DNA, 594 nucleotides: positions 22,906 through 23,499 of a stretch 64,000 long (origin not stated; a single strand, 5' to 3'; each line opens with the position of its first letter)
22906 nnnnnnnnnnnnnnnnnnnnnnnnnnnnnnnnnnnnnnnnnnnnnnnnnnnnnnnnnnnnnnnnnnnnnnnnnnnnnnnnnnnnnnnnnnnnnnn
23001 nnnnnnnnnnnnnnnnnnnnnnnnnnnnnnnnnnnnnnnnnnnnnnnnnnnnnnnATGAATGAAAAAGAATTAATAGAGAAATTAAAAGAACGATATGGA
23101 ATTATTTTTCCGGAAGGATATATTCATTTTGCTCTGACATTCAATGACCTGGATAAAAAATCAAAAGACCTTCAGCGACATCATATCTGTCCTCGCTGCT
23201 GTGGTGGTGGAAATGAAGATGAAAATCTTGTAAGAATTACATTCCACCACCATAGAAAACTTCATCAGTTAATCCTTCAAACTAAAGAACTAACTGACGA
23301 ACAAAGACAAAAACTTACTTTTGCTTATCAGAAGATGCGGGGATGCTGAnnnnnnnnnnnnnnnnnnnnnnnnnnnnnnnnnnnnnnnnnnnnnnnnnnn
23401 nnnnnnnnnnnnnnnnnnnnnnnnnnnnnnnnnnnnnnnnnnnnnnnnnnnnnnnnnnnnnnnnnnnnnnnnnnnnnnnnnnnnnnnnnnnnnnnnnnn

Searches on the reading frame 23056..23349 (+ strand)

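Call 42: search_protein_families(library=ncbifam, proteins=[window:23056-23349:+], max_evalue=0.1)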
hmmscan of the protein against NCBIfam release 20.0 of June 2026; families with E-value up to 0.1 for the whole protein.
window:23056-23349:+ (97 aa): 2 families
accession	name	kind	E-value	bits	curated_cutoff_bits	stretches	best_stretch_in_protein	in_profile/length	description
NF040563.1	guided_IscB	equivalog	0.0002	20.6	175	1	34-76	200-242/314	RNA-guided endonuclease IscB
NF033495.1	phage_BC1881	hypoth_equivalog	0.038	13.7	27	0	1-17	1-17/45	BC1881 family protein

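Call 104: search_protein_families(library=pfam, proteins=[window:23056-23349:+], max_evalue=0.01)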
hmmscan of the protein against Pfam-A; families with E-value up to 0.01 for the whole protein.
window:23056-23349:+ (97 aa): 1 family
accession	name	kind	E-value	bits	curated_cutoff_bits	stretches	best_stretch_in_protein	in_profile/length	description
PF20132.4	DUF6522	-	0.0001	22.4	25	1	36-75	30-69/88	Family of unknown function (DUF6522)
